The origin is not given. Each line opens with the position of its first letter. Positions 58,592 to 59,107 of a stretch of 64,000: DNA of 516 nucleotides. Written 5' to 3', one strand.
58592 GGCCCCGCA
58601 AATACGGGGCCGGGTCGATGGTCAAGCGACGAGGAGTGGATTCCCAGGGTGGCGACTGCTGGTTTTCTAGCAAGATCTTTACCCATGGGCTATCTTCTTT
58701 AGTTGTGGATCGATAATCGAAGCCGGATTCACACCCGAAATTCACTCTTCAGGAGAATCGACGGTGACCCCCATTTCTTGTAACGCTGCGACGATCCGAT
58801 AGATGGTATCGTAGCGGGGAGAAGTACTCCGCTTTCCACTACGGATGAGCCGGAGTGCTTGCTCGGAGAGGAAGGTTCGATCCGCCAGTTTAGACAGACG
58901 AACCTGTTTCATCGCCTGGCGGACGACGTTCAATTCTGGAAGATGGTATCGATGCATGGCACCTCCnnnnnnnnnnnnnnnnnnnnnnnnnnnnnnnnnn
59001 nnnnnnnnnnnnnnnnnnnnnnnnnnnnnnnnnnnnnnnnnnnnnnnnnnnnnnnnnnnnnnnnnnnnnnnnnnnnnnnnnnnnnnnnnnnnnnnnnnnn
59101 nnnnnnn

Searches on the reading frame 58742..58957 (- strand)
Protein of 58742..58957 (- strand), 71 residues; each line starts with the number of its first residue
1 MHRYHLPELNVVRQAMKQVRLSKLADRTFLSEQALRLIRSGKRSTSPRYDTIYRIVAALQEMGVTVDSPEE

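Call 70: search_protein_families(library=pfam, proteins=[window:58742-58957:-], max_evalue=0.1)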
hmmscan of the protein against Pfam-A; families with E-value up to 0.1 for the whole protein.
window:58742-58957:- (71 aa): 5 families
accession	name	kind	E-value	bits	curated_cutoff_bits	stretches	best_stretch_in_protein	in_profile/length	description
PF08279.18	HTH_11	-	0.0086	16.4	25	0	51-68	31-48/55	HTH domain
PF21716.3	dnstrm_HI1420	-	0.022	15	27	1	17-60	42-83/90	Probable addiction module antidote protein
PF13443.12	HTH_26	-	0.044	14.5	22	1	9-60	2-51/63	Cro/C1-type HTH DNA-binding domain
PF03172.18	HSR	-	0.056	14.1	24.9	1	21-61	27-67/99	HSR domain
PF01381.28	HTH_3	-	0.063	13.8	23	1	12-60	1-49/55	Helix-turn-helix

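Call 85: search_protein_families(library=ncbifam, proteins=[window:58742-58957:-], max_evalue=0.1)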
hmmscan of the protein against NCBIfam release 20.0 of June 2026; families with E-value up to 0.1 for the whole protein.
window:58742-58957:- (71 aa): 1 family
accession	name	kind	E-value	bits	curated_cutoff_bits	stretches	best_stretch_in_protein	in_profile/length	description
TIGR02684.1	dnstrm_HI1420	hypoth_equivalog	0.056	13.6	53.7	1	18-60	43-83/89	addiction module antidote protein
